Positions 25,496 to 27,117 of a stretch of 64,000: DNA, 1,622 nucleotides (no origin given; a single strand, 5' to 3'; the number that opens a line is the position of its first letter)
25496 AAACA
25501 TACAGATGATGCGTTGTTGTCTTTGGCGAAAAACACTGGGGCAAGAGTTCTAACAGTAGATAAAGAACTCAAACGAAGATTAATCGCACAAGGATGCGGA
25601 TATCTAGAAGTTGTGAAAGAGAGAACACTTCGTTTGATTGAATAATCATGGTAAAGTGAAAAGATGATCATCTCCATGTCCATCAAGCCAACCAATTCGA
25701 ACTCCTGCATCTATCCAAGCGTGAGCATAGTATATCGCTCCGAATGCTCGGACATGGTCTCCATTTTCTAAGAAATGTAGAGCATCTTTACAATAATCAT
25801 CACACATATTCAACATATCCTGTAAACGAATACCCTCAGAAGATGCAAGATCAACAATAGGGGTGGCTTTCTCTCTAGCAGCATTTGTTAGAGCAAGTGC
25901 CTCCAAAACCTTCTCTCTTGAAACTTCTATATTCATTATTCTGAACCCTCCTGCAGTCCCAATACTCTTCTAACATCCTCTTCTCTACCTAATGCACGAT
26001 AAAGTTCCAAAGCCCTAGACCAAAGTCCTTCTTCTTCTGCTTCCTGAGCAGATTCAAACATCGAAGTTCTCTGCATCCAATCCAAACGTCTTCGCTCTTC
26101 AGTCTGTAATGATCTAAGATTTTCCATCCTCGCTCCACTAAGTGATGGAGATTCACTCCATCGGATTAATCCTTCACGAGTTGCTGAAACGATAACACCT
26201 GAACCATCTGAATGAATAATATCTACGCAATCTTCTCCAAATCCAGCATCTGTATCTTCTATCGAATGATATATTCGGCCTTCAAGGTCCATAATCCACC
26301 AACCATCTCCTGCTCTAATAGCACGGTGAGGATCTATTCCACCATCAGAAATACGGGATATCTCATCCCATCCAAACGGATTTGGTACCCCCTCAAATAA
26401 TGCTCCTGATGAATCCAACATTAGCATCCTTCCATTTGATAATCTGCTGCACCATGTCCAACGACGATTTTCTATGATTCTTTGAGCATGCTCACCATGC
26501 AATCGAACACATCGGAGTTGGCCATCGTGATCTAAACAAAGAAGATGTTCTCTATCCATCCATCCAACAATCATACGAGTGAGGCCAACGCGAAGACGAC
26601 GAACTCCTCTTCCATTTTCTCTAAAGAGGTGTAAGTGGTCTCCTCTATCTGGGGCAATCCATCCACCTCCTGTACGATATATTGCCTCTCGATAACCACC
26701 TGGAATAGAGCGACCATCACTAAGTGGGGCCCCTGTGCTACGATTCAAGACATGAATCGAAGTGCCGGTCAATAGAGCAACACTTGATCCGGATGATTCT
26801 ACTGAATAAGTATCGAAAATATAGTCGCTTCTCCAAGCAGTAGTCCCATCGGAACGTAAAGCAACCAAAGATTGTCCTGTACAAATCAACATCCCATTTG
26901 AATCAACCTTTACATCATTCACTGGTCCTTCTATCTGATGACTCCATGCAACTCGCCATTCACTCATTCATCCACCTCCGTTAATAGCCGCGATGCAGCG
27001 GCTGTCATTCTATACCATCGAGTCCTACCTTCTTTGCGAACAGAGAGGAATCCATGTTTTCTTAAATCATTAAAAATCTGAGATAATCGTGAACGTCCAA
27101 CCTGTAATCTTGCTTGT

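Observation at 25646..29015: Operon of an Orc1-like P-loop protein with dead Walker A and 350-aa disordered linker, a beta-propeller protein, and a small protein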

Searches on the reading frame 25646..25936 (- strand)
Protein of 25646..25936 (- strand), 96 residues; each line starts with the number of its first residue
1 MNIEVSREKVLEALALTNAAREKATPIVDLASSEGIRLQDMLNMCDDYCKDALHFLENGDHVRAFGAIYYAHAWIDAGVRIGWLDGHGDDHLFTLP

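Call 3: search_protein_families(library=pfam, proteins=[window:25646-25936:-], max_evalue=1)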
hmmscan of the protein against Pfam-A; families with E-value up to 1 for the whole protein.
window:25646-25936:- (96 aa): 2 families
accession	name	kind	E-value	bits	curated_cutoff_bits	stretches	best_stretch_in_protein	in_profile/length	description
PF04010.18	DUF357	-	2.7e-18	66.2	29.4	1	16-83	5-72/73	Protein of unknown function (DUF357)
PF16795.10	Phage_integr_3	-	0.034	14.5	27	1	5-53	4-52/161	Archaeal phage integrase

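Call 4: search_protein_families(library=ncbifam, proteins=[window:25646-25936:-], max_evalue=1)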
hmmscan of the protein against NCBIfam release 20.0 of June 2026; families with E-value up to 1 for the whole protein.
window:25646-25936:- (96 aa): 1 family
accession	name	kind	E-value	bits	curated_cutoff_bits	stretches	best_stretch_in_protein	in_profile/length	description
NF009842.0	PRK13317.1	equivalog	0.05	13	234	1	10-71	209-272/277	type II pantothenate kinase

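Call 50: search_solved_structures(query=window:25646-25936:-, max_evalue=1, show_alignments=1)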
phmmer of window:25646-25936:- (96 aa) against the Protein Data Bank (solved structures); distinct sequences matched with E-value up to 1: 3.
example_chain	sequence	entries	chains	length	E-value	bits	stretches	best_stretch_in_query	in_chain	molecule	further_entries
2oo2_A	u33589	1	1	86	4.5e-07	33.3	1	42-91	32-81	Hypothetical protein AF_1782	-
2pmr_A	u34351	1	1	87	4.3e-06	30.1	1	42-89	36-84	Uncharacterized protein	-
4fzo_A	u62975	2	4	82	0.00041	23.8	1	42-77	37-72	uranyl binding protein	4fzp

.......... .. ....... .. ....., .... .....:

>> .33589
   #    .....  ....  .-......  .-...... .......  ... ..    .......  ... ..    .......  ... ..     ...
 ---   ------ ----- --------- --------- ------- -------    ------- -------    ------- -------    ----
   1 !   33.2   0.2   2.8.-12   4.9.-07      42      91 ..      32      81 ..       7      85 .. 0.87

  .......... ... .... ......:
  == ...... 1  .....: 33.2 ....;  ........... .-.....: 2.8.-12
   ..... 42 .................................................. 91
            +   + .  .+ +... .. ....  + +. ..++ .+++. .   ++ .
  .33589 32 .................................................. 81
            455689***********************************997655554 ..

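Call 73: find_homologous_proteins(query=window:25646-25936:-, max_evalue=0.001)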
Query window:25646-25936:- (96 aa): 247 proteins with E <= 0.001 among 247 candidates; the best 120 are listed.
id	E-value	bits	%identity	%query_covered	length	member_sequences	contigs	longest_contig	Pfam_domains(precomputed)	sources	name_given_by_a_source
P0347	1.5e-58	213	98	100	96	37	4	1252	PF04010.19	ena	-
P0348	7.7e-53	195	91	100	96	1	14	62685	PF04010.19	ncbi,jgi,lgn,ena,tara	tara:strand:- start:12886 stop:13176 length:291 start_codon:yes stop_codon:yes gene_type:complete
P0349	2.8e-52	193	89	100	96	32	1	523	PF04010.19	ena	-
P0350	7.2e-51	188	83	100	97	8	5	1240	PF04010.19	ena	-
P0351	4.4e-49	182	84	100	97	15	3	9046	PF04010.19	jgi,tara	jgi:hypothetical protein|tara:strand:- start:23 stop:316 length:294 start_codon:yes stop_codon:yes g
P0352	5.7e-49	182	85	100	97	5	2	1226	PF04010.19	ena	-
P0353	1.4e-48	181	84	100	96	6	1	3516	PF04010.19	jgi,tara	tara:strand:- start:483 stop:773 length:291 start_codon:yes stop_codon:yes gene_type:complete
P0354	2.6e-47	177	84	100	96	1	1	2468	PF04010.19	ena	-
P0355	1.9e-46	174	83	100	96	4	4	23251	PF04010.19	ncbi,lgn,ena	-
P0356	2.7e-39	151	76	92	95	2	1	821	PF04010.19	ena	-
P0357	8.1e-39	150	72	96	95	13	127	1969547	PF04010.19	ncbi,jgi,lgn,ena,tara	jgi:hypothetical protein|tara:strand:+ start:245 stop:532 length:288 start_codon:yes stop_codon:yes 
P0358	3.0e-38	148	73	96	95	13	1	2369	PF04010.19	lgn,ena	-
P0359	7.1e-38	147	75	92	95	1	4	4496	PF04010.19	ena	-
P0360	1.6e-37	145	75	93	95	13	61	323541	PF04010.19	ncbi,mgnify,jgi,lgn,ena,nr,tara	ncbi:MAG: Uncharacterised protein [Methanobacteriota archaeon]|mgnify:FL=1|nr:MAG: hypothetical prot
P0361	3.3e-37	144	74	93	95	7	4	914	PF04010.19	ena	-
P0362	9.2e-34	133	66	98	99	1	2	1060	PF04010.19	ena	-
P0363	9.8e-34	133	69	90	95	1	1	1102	PF04010.19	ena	-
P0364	4.8e-33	131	70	97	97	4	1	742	PF04010.19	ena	-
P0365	7.2e-33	131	67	100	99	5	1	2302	PF04010.19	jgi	-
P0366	1.9e-32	129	70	96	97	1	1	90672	PF04010.19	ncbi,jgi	jgi:hypothetical protein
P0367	2.9e-32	129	63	98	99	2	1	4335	PF04010.19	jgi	-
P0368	3.1e-32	128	66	96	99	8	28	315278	PF04010.19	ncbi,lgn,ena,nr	ncbi:MAG: DUF357 domain-containing protein [Candidatus Poseidoniales archaeon]|nr:MAG: DUF357 domain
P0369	3.3e-32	128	66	100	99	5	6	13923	PF04010.19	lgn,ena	-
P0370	3.5e-32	128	65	100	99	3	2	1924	PF04010.19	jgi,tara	tara:strand:- start:221 stop:520 length:300 start_codon:yes stop_codon:yes gene_type:complete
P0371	4.5e-32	128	66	100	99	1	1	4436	PF04010.19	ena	-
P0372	5.8e-32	128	66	97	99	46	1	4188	PF04010.19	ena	-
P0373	5.8e-32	128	65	96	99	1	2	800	PF04010.19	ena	-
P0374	6.4e-32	127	66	98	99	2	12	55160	PF04010.19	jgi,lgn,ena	jgi:hypothetical protein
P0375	6.7e-32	127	66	98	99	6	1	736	PF04010.19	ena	-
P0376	7.0e-32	127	67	93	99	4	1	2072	PF04010.19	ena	-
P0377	7.7e-32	127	65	96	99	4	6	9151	PF04010.19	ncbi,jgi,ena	-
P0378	8.4e-32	127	68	96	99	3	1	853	PF04010.19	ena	-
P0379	9.8e-32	127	66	98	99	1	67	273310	PF04010.19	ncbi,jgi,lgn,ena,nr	ncbi:MAG: DUF357 domain-containing protein [Candidatus Poseidoniaceae archaeon]|jgi:hypothetical pro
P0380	1.1e-31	127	70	96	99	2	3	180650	PF04010.19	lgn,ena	-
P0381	1.2e-31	127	66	96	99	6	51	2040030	PF04010.19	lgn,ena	-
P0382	1.2e-31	127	65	100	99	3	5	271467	PF04010.19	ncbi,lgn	-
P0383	1.4e-31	126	66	98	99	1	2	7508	PF04010.19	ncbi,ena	-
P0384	2.0e-31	126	70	96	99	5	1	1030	PF04010.19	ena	-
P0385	2.1e-31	126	66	96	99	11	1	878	PF04010.19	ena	-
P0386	2.7e-31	125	65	98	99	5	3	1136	PF04010.19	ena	-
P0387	2.7e-31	125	66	97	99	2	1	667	PF04010.19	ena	-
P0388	2.8e-31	125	66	96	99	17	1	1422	PF04010.19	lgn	-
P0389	2.8e-31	125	63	98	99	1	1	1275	PF04010.19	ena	-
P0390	2.8e-31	125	66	98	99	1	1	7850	PF04010.19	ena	-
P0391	2.8e-31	125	66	97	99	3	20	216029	PF04010.19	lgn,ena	-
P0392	3.1e-31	125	68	96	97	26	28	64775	PF04010.19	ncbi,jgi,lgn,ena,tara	ncbi:MAG: DUF357 domain-containing protein [Candidatus Poseidoniales archaeon]|jgi:hypothetical prot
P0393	3.5e-31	125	69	93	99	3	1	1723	PF04010.19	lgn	-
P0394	3.7e-31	125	65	96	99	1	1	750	PF04010.19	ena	-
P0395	3.8e-31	125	66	97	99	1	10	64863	PF04010.19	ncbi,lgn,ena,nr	ncbi:MAG: DUF357 domain-containing protein [Candidatus Thermoplasmatota archaeon]|nr:DUF357 domain-c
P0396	3.8e-31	125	66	97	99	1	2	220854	PF04010.19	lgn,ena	-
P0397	4.3e-31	125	66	96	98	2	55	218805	PF04010.19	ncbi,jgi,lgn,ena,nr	ncbi:MAG: DUF357 domain-containing protein [Candidatus Poseidoniales archaeon]|nr:MAG: DUF357 domain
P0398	4.4e-31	125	64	96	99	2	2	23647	PF04010.19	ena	-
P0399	5.0e-31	125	67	93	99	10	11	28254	PF04010.19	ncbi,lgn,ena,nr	ncbi:MAG: DUF357 domain-containing protein [Candidatus Thermoplasmatota archaeon]|nr:DUF357 domain-c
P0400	5.1e-31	125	64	100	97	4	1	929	PF04010.19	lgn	-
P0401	5.2e-31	125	66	97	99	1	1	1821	PF04010.19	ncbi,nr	ncbi:MAG: DUF357 domain-containing protein [Candidatus Thermoplasmatota archaeon]|nr:DUF357 domain-c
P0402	5.3e-31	125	64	100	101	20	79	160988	PF04010.19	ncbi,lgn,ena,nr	ncbi:MAG: Uncharacterised protein [Methanobacteriota archaeon]|nr:hypothetical protein [Euryarchaeot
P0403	6.6e-31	124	67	96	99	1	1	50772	PF04010.19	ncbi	-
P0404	6.8e-31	124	67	93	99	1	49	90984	PF04010.19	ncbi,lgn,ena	-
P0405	6.9e-31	124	67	93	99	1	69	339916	PF04010.19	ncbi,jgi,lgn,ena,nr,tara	ncbi:MAG: hypothetical protein CM15mP78_12120 [Candidatus Poseidoniales archaeon]|jgi:hypothetical p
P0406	6.9e-31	124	67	93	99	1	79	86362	PF04010.19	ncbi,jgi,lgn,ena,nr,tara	ncbi:MAG: DUF357 domain-containing protein [Candidatus Thermoplasmatota archaeon]|nr:hypothetical pr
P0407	6.9e-31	124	67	93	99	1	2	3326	PF04010.19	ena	-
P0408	7.6e-31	124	67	93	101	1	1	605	PF04010.19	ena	-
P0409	8.2e-31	124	68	97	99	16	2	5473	PF04010.19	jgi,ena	-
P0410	8.7e-31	124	66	98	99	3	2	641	PF04010.19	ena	-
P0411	9.0e-31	124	67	96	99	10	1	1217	PF04010.19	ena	-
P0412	9.1e-31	124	63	99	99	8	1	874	PF04010.19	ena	-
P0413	9.2e-31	124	67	93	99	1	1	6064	PF04010.19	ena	-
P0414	9.6e-31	124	66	93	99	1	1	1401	PF04010.19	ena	-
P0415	1.0e-30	124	63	96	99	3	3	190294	PF04010.19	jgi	jgi:hypothetical protein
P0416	1.1e-30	123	65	97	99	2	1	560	PF04010.19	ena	-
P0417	1.2e-30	123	64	96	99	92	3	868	PF04010.19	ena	-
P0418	1.2e-30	123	62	99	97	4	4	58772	PF04010.19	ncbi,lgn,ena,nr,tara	ncbi:MAG: hypothetical protein CMB64_07415 [Euryarchaeota archaeon]|nr:hypothetical protein [Euryarc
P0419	1.2e-30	123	66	96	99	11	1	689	PF04010.19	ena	-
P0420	1.3e-30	123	67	93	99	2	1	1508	PF04010.19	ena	-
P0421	1.3e-30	123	60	100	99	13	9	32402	PF04010.19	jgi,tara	tara:strand:- start:389 stop:688 length:300 start_codon:yes stop_codon:yes gene_type:complete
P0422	1.3e-30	123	66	93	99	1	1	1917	PF04010.19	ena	-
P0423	1.4e-30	123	65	97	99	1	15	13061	PF04010.19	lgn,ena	-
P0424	1.4e-30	123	70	96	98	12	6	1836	PF04010.19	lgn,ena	-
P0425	1.4e-30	123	65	96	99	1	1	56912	PF04010.19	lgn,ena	-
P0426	1.4e-30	123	66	97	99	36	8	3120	PF04010.19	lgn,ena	-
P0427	1.7e-30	123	67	96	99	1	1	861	PF04010.19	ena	-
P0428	1.9e-30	123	67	93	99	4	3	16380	PF04010.19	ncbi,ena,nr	ncbi:MAG: DUF357 domain-containing protein [Candidatus Thermoplasmatota archaeon]|nr:DUF357 domain-c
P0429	2.4e-30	122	65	97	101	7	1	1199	PF04010.19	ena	-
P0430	2.6e-30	122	67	93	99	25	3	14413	PF04010.19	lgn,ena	-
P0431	2.8e-30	122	66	92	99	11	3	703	PF04010.19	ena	-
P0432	2.9e-30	122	62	96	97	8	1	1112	PF04010.19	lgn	-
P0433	3.0e-30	122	62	98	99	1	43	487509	PF04010.19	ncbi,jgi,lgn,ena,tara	tara:strand:- start:491 stop:790 length:300 start_codon:yes stop_codon:yes gene_type:complete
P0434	3.1e-30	122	63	98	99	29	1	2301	PF04010.19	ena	-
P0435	3.3e-30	122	66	98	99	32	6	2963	PF04010.19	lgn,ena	-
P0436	3.3e-30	122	63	97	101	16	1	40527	PF04010.19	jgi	-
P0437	3.5e-30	122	67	93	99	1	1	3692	PF04010.19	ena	-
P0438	3.6e-30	122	63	97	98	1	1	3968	PF04010.19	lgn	-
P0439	3.7e-30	122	65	96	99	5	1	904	PF04010.19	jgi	-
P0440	4.1e-30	122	70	86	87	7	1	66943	PF04010.19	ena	-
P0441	4.6e-30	122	65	96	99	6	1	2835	PF04010.19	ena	-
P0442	4.8e-30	121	63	97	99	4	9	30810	PF04010.19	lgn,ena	-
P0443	5.9e-30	121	63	96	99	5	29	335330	PF04010.19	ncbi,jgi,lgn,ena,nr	ncbi:MAG: DUF357 domain-containing protein [Candidatus Poseidonia sp.]|nr:DUF357 domain-containing p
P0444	6.9e-30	121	63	97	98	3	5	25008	PF04010.19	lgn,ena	-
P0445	7.2e-30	121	62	98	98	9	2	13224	PF04010.19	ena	-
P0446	7.8e-30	121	63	96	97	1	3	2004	PF04010.19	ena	-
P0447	8.8e-30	121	61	97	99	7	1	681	PF04010.19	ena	-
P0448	8.9e-30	121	66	96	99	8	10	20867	PF04010.19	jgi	-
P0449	9.2e-30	121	62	97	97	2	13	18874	PF04010.19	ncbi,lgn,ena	-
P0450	9.6e-30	120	66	96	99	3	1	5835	PF04010.19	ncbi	ncbi:MAG: DUF357 domain-containing protein [Euryarchaeota archaeon]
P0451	1.0e-29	120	65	96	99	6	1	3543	PF04010.19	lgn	-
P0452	1.1e-29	120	66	97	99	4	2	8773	PF04010.19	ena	-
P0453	1.1e-29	120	64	96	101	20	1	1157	PF04010.19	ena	-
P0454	1.1e-29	120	60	100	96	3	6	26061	PF04010.19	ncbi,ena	-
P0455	1.2e-29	120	63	100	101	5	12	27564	PF04010.19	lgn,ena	-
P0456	1.2e-29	120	67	96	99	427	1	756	PF04010.19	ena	-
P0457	1.3e-29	120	64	96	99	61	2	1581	PF04010.19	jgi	jgi:hypothetical protein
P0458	1.3e-29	120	62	96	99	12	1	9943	PF04010.19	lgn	-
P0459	1.3e-29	120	64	96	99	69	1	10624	PF04010.19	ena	-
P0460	1.3e-29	120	66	93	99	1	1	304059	PF04010.19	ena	-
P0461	1.4e-29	120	63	97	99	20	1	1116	PF04010.19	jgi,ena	-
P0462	1.9e-29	120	62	100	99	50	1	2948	PF04010.19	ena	-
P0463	2.2e-29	119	61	98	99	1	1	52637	PF04010.19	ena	-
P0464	2.3e-29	119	60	97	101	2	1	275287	PF04010.19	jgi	jgi:hypothetical protein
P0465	2.3e-29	119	60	100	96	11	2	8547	PF04010.19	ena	-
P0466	2.6e-29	119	67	93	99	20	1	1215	PF04010.19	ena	-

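Call 78: search_protein_families(library=padloc, proteins=[window:25646-25936:-], max_evalue=0.01)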
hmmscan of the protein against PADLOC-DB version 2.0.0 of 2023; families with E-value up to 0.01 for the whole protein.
window:25646-25936:- (96 aa): 0 families

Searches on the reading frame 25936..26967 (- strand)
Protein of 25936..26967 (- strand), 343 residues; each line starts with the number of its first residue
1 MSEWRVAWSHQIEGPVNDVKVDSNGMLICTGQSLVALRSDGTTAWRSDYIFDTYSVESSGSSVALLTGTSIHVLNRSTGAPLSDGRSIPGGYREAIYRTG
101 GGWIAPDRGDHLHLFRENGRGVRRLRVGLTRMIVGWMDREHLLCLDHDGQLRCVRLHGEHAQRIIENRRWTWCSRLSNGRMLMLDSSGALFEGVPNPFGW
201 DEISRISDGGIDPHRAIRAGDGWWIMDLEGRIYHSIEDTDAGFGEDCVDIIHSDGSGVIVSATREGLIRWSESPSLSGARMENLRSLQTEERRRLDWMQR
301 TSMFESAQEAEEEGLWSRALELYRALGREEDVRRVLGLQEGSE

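Call 3: search_protein_families(library=pfam, proteins=[window:25936-26967:-], max_evalue=1)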
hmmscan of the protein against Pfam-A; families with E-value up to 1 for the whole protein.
window:25936-26967:- (343 aa): 1 family
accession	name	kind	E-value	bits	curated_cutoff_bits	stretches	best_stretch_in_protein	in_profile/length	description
PF04841.19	Vps16_N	-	0.11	11.6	23.4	1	112-162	63-117/410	Vps16, N-terminal region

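Call 4: search_protein_families(library=ncbifam, proteins=[window:25936-26967:-], max_evalue=1)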
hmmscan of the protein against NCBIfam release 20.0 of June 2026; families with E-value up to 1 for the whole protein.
window:25936-26967:- (343 aa): 0 families

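Call 16: find_homologous_proteins(query=window:25936-26967:-, max_evalue=0.001)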
Query window:25936-26967:- (343 aa): 14 proteins with E <= 0.001 among 4227 candidates.
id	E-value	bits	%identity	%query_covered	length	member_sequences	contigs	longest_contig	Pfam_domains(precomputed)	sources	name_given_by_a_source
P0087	1.0e-227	773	99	100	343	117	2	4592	-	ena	-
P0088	8.6e-202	688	85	100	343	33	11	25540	-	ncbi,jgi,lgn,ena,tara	tara:strand:+ start:315 stop:1346 length:1032 start_codon:yes stop_codon:yes gene_type:complete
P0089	9.3e-162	556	69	100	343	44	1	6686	-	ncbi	-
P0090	9.2e-123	428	70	77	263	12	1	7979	-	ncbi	ncbi:MAG TPA: hypothetical protein D7H94_04810, partial [Candidatus Poseidoniales archaeon]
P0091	7.5e-114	399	52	100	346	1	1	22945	-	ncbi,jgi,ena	-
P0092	1.5e-113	398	50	100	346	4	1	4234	-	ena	-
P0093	1.7e-112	394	49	100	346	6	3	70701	-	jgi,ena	-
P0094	6.6e-107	376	50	99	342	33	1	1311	-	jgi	jgi:hypothetical protein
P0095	2.0e-104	368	49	99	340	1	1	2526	-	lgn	-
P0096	2.5e-104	367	46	99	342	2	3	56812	-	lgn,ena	-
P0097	7.8e-94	333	45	99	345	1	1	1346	-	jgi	jgi:hypothetical protein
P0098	4.5e-84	301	41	99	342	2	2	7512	-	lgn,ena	-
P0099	1.3e-81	293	42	98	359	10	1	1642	-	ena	-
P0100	1.7e-59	220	52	57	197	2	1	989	-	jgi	jgi:hypothetical protein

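Call 29: predict_structure(alignment_id=A3)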
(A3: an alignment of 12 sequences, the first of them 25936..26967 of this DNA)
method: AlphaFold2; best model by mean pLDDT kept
length: 343 residues; sequences in the alignment: 12
mean_pLDDT: 85.3   pTM: 0.73
mean pLDDT of the five models: 85.3, 84.4, 77.8, 77.2, 71.1
residues with pLDDT >= 90: 161; 70-90: 142; 50-70: 30; < 50: 10
segments of 3 or more residues with pLDDT < 50: 278-286
pLDDT, mean of each block of 10 residues (from residue 1): 77 92 93 94 94 93 95 95 90 88 91 91 89 88 93 83 90 90 92 90 88 85 84 65 65 86 90 67 51 72 88 88 87 85 60
secondary structure, 60 per line:
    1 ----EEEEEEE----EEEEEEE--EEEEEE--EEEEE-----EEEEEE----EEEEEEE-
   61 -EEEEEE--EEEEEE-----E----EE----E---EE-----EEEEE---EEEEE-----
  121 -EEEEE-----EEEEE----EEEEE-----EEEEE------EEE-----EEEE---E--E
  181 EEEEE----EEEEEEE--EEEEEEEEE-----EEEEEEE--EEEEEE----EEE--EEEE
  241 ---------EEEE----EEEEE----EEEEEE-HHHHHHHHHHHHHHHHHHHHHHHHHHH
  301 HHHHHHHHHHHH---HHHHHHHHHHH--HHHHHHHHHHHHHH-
elements in order: E5-11 E16-22 E25-30 E33-37 E43-48 E53-59 E62-67 E70-75 E103-107 E111-115 E122-126 E132-136 E141-145 E151-155 E162-164 E170-173 E180-185 E190-196 E199-207 E213-219 E222-227 E232-234 E237-240 E250-253 E258-262 E267-272 H274-312 H316-326 H329-342

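Call 33: fold_search(model_id=the predicted structure, library=pdb)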
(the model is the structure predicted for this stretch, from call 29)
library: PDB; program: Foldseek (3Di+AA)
matches with E <= 10: 1774; with E <= 0.001: 1473
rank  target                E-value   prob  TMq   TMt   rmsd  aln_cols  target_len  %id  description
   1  3p1l                  3.9e-11  1.00  0.54  0.52   6.0       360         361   12  Crystal structure of Escherichia coli BamB, a lipoprotein component of the beta-barrel assembly machinery complex, nativ (released 2010-12-22)
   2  3q7m                  4.7e-11  1.00  0.55  0.55   6.6       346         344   13  The crystal structure of BamB from the BAM complex in spacegroup I222 (released 2011-02-09)
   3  3q54                  7.1e-11  1.00  0.50  0.49   6.4       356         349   14  Crystal structure of Escherichia coli BamB (released 2012-05-09)
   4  9a3d_MODEL_1_A        8.3e-11  1.00  0.55  0.49   6.2       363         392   12  Model of E. coli BamB by in-cell photo-crosslinking MS and deep learning (released 2023-02-24)
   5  8orr                  1.0e-10  1.00  0.50  0.50   6.4       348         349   13  Outer membrane protein assembly factor BamB from Klebsiella pneumoniae (released 2024-04-24)
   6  9mgf_B                1.3e-10  1.00  0.53  0.51   6.7       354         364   12  beta-barrel assembly machine from Escherichia coli in a middle state of substrate assembly (released 2025-12-17)
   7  9co0_B                1.4e-10  1.00  0.54  0.54   6.5       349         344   14  CryoEM structure of BAM in complex with the PTB2 open-state inhibitor (in SMA nanodisc) (released 2024-12-25)
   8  9cnz_B                1.5e-10  1.00  0.54  0.54   7.3       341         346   13  Structure of BAM complexed with PTB2 ligand in detergent (released 2024-12-25)
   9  8qp5_B                2.0e-10  1.00  0.57  0.55   6.1       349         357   13  Release Complex: BAM bound EspP (SurA released) (released 2024-09-25)
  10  3q7o                  2.0e-10  1.00  0.55  0.52   6.2       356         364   13  The crystal structure of BamB from the BAM complex in spacegroup P213 (released 2011-02-09)
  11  3prw                  2.0e-10  1.00  0.53  0.52   6.5       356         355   12  Crystal structure of the lipoprotein BamB (released 2011-01-19)
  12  4imm_B                2.2e-10  1.00  0.54  0.57   5.3       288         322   16  The crystal structure of BamB from Moraxella catarrhalis (released 2014-03-26)
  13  9mgg_B                2.2e-10  1.00  0.54  0.53   6.6       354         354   12  beta-barrel assembly machine from Escherichia coli in a late state of substrate assembly (released 2025-12-17)
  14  7nri_B                2.3e-10  1.00  0.55  0.52   6.7       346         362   12  Structure of the darobactin-bound E. coli BAM complex (BamABCDE) (released 2021-04-21)
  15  6tjg                  2.3e-10  1.00  0.48  0.51   8.1       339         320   13  Crystal structure of the computationally designed Cake8 protein (released 2020-05-06)
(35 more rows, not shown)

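Call 78: search_protein_families(library=padloc, proteins=[window:25936-26967:-], max_evalue=0.01)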
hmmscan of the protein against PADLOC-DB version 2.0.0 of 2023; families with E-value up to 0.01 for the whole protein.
window:25936-26967:- (343 aa): 0 families
